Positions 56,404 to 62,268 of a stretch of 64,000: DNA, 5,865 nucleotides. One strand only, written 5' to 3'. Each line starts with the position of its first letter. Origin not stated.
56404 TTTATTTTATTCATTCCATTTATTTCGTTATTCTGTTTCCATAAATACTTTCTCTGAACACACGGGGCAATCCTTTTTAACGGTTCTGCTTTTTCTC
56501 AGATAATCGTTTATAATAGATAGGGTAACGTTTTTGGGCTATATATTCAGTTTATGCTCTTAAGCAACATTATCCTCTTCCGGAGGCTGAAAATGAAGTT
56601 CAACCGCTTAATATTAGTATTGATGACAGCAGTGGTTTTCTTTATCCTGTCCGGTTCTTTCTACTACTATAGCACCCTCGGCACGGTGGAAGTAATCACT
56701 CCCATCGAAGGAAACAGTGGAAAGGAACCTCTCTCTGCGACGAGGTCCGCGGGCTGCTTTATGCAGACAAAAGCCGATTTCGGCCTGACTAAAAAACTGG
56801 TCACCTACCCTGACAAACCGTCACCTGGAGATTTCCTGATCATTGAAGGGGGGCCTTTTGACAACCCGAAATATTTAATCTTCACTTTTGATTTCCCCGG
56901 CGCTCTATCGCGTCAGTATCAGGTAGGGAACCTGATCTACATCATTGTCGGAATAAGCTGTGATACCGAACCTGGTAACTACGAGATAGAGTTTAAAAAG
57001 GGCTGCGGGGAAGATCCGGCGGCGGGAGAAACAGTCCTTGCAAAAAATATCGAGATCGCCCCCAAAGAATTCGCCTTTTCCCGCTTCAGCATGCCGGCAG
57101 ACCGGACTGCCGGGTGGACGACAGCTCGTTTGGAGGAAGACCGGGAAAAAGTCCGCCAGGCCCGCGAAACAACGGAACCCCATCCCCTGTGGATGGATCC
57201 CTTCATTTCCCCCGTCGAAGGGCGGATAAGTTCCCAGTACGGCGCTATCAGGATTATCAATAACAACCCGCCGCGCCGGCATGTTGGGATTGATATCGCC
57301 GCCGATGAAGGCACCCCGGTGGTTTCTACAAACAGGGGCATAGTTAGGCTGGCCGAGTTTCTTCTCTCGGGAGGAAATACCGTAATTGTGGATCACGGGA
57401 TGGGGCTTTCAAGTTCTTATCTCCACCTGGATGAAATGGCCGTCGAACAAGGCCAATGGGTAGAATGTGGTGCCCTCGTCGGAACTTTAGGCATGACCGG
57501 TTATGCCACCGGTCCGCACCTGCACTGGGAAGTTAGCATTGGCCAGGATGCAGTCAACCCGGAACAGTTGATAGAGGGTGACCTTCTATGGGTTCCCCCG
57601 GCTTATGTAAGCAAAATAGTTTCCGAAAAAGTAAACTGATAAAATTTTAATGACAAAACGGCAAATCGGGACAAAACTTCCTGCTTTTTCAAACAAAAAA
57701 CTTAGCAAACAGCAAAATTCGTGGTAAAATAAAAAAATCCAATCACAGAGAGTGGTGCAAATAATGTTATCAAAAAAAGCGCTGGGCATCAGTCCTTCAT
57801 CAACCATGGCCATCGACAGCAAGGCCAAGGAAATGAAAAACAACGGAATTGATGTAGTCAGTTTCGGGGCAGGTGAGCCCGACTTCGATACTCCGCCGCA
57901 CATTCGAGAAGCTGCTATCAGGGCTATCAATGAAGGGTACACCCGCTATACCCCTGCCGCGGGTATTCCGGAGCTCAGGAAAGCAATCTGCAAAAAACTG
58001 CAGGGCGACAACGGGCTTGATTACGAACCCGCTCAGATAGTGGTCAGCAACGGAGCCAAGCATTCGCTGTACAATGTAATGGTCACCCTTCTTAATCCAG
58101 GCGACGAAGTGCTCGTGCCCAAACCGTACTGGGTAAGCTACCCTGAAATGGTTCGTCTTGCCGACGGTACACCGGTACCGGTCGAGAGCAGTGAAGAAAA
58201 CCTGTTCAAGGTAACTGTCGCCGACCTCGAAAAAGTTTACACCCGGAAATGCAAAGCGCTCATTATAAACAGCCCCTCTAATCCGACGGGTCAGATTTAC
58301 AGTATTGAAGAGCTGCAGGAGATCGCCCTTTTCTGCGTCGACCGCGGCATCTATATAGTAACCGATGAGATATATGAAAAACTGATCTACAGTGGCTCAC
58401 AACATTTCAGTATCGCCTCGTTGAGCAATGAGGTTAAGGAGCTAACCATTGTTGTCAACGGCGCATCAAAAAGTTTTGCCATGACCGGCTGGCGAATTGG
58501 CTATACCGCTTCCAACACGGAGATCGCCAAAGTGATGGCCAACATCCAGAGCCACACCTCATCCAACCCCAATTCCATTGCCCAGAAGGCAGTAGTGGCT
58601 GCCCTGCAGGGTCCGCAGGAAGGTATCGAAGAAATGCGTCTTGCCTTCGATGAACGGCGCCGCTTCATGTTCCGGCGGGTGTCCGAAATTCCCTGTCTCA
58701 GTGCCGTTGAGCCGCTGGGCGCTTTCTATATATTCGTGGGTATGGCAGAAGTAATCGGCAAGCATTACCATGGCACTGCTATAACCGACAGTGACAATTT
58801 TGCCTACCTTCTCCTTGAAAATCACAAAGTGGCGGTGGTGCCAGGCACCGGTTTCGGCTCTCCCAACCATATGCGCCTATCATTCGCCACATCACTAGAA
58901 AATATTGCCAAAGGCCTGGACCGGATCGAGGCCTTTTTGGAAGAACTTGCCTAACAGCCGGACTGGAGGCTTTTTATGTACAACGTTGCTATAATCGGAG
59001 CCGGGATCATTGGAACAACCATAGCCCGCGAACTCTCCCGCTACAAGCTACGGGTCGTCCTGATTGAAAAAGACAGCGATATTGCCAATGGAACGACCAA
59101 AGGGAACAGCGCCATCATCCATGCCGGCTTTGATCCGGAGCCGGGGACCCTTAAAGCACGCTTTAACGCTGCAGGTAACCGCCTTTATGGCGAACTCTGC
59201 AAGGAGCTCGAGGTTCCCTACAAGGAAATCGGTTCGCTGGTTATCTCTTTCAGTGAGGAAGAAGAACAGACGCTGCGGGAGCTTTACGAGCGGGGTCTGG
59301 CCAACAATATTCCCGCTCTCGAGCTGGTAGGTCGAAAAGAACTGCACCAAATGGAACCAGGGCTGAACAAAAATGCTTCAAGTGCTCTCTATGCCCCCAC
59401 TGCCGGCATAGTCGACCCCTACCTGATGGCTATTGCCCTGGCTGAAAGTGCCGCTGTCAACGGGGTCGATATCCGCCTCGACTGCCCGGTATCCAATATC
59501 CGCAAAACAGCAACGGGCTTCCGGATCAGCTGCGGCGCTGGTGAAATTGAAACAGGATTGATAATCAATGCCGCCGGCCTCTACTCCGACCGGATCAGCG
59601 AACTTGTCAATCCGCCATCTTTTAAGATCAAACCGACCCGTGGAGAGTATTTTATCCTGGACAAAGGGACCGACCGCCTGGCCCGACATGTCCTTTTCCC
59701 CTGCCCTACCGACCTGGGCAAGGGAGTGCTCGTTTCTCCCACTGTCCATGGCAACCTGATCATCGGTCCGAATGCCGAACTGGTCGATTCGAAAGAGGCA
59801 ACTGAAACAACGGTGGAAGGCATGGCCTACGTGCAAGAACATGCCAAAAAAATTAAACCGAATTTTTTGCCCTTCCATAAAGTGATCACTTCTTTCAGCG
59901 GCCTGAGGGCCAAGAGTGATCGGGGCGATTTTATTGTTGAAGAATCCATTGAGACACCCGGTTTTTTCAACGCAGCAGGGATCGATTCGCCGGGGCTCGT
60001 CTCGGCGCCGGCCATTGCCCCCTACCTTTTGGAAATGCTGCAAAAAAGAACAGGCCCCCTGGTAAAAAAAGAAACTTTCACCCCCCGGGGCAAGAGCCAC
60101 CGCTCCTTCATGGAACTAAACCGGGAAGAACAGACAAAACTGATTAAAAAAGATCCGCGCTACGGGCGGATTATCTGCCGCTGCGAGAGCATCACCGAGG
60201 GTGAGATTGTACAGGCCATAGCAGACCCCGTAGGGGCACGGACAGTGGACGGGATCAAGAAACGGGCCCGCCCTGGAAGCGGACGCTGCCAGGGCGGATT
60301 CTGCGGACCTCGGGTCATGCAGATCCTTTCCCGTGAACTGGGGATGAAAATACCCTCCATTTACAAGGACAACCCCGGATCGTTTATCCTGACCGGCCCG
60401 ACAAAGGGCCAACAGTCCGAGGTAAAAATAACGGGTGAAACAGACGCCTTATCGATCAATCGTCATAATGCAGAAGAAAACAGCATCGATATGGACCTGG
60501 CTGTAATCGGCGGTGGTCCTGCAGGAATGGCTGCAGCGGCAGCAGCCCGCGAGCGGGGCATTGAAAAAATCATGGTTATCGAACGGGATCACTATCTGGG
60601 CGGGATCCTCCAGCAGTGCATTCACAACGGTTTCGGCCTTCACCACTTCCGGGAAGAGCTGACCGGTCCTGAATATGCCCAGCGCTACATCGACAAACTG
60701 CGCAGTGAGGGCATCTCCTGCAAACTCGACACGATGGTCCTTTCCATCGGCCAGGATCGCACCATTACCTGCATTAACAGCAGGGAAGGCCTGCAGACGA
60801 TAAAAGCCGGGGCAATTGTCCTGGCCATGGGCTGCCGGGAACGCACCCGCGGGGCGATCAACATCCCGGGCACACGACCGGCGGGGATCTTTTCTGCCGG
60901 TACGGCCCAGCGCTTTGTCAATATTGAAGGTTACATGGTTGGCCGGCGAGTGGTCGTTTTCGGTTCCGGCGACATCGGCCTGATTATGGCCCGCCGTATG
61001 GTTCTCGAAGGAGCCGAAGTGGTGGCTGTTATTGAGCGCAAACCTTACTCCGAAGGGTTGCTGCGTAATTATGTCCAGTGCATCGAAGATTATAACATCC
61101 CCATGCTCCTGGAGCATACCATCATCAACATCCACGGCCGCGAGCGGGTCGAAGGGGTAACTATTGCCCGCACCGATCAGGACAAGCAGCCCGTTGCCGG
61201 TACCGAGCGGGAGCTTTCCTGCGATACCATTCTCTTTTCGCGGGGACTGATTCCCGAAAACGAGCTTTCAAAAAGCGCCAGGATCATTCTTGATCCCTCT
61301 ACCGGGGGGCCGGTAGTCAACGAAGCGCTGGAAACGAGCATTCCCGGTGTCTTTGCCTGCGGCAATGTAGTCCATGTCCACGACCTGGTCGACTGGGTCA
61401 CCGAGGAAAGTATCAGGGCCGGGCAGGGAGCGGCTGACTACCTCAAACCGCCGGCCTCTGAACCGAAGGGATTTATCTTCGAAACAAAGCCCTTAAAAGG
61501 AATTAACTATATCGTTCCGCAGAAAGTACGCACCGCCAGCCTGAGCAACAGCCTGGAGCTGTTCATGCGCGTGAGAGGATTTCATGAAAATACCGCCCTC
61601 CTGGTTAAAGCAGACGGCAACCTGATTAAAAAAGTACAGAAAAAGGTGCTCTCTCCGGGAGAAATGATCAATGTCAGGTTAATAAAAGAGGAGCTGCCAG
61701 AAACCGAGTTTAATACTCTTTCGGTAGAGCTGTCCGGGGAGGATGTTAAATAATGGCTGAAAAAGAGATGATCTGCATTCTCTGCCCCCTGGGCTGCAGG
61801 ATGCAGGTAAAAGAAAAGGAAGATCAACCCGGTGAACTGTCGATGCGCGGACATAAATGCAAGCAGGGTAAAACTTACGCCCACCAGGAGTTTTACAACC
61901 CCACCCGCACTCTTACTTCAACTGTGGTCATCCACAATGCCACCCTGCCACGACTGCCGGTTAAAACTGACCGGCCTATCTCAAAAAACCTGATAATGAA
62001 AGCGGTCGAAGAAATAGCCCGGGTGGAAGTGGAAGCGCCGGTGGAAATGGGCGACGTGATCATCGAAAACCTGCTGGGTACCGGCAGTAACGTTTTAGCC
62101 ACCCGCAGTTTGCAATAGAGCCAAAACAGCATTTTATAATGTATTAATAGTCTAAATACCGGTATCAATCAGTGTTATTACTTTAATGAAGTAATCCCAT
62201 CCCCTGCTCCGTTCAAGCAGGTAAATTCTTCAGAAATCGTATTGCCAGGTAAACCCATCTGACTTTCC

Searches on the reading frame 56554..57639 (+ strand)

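Call 10: search_protein_families(library=pfam, proteins=[window:56554-57639:+])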
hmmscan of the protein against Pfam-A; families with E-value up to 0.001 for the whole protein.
window:56554-57639:+ (361 aa): 1 family
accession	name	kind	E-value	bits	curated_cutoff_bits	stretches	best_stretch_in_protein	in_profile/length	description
PF01551.29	Peptidase_M23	-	4.1e-28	97.9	28.7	1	242-336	2-96/96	Peptidase family M23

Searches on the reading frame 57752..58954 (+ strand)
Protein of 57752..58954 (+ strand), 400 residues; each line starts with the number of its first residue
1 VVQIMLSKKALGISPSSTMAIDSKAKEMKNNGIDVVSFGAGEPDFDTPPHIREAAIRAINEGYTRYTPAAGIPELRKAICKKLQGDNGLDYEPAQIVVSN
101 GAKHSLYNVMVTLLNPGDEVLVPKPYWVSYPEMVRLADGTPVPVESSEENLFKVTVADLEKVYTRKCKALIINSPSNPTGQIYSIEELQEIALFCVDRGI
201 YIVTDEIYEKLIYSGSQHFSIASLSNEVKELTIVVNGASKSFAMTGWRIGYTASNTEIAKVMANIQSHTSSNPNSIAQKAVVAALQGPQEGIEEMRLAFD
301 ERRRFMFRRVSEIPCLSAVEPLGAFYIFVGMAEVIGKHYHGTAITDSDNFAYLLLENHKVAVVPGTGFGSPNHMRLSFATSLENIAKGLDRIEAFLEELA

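Call 10: search_protein_families(library=pfam, proteins=[window:57752-58954:+])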
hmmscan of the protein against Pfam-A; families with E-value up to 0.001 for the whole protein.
window:57752-58954:+ (400 aa): 2 families
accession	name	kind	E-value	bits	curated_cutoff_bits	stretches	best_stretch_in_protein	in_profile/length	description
PF00155.27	Aminotran_1_2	-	2.4e-82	277.5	19.7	1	34-392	2-361/361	Aminotransferase class I and II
PF01041.23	DegT_DnrJ_EryC1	-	5.1e-07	29.7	19.8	1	96-205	43-145/360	DegT/DnrJ/EryC1/StrS aminotransferase family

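Call 43: search_protein_families(library=ncbifam, max_evalue=0.00001, proteins=[window:57752-58954:+])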
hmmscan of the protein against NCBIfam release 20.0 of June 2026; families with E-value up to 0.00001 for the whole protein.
window:57752-58954:+ (400 aa): 72 families (the best 25 are shown)
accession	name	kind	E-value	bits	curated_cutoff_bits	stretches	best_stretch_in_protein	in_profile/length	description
NF041091.1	asp_aminotase_Arch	equivalog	2.4e-128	428.2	550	1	11-397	5-376/376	aspartate aminotransferase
NF004769.0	PRK06107.1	equivalog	3.8e-122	407.9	617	1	9-399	9-401/402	aspartate transaminase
NF005817.0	PRK07683.1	equivalog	2.7e-93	312.7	575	1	26-398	21-383/387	aminotransferase A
NF005816.0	PRK07682.1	equivalog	3.4e-93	312.3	620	1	2-398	2-385/390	aminotransferase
NF006229.0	PRK08361.1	equivalog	2.4e-85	286.9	624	1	23-399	27-391/391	aspartate aminotransferase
NF041364.1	GntC_guanitoxin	equivalog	8.2e-84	281.5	415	1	37-395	2-356/356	guanitoxin biosynthesis PLP-dependent (S)-gamma-hydroxy-L-arginine cyclodehydratase GntC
NF006230.0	PRK08363.1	equivalog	8.1e-82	275.1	534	1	5-398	3-394/398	alanine aminotransferase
NF004975.0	PRK06348.1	equivalog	2.6e-81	273.5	549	1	22-394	18-381/384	pyridoxal phosphate-dependent aminotransferase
NF005588.0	PRK07309.1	equivalog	4.7e-79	266.1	576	1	34-398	31-388/391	pyridoxal phosphate-dependent aminotransferase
NF005601.0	PRK07337.1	equivalog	1.5e-73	248.2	496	1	4-396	6-392/394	pyridoxal phosphate-dependent aminotransferase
NF006514.0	PRK08960.1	equivalog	1.7e-73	247.7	554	1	6-398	5-387/388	pyridoxal phosphate-dependent aminotransferase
NF004770.0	PRK06108.1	subfamily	5.2e-73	246.1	422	1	15-398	15-394/396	pyridoxal phosphate-dependent aminotransferase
NF005855.0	PRK07777.1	equivalog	2.6e-67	227.9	553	1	32-372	27-359/391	pyridoxal phosphate-dependent aminotransferase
NF006756.0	PRK09276.1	subfamily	5.6e-67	226.3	507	1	5-394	3-384/387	LL-diaminopimelate aminotransferase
NF005744.0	PRK07568.1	subfamily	5.2e-65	219.8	389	1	5-394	2-388/398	pyridoxal phosphate-dependent aminotransferase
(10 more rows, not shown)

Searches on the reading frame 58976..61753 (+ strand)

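Call 10: search_protein_families(library=pfam, proteins=[window:58976-61753:+])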
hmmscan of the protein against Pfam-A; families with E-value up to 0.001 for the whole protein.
window:58976-61753:+ (925 aa): 20 families
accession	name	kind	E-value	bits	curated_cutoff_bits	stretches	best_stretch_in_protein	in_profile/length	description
PF01266.30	DAO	-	3.7e-81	273.8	27.9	2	4-351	2-350/353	FAD dependent oxidoreductase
PF07992.20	Pyr_redox_2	-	2e-40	139.5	26.1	2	506-800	1-279/291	Pyridine nucleotide-disulphide oxidoreductase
PF13738.12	Pyr_redox_3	-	4.8e-25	88.9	30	2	559-796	75-305/305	Pyridine nucleotide-disulphide oxidoreductase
PF13450.12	NAD_binding_8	-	2.1e-15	57.2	21.9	2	510-548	1-38/68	NAD(P)-binding Rossmann-like domain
PF00070.33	Pyr_redox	-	9.9e-15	55.3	22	0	658-731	1-80/82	Pyridine nucleotide-disulphide oxidoreductase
PF04324.20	Fer2_BFD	-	5.6e-13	49.5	26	1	399-452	1-49/50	BFD-like [2Fe-2S] binding domain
PF00890.30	FAD_binding_2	-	2.4e-10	40.6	20.4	1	507-543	1-36/414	FAD binding domain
PF12831.13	FAD_oxidored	-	4.4e-10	39.8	27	1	507-579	1-72/416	FAD dependent oxidoreductase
PF02254.24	TrkA_N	-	5.6e-09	36.8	23.8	1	4-43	1-40/116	TrkA-N domain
PF03486.20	HI0933_like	-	6.4e-09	36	50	0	507-542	2-36/244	HI0933-like protein Rossmann domain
PF01494.25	FAD_binding_3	-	2.9e-08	33.8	22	0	2-37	2-37/349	FAD binding domain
PF01946.23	Thi4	-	4.2e-08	33.1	26.2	0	503-543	15-55/235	Thi4 family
PF03807.23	F420_oxidored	-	5.9e-06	27.2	21.6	0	659-691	2-35/94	NADP oxidoreductase coenzyme F420-dependent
PF05834.18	Lycopene_cycl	-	1.4e-05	24.8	23.4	0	4-36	2-36/380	Lycopene cyclase protein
PF01134.28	GIDA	-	4e-05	23.3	22.1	0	507-547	1-38/391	Glucose inhibited division protein A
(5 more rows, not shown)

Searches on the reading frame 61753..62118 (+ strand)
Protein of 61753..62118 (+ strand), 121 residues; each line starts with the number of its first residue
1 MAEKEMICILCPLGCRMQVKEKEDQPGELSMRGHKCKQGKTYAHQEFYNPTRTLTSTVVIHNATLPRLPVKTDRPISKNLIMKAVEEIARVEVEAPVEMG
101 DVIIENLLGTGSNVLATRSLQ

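Call 10: search_protein_families(library=pfam, proteins=[window:61753-62118:+])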
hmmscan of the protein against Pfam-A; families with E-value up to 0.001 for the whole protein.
window:61753-62118:+ (121 aa): 1 family
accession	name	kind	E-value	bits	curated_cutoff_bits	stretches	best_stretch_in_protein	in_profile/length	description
PF07892.16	DUF1667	-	6e-31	106.7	27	1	37-118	1-82/82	Protein of unknown function (DUF1667)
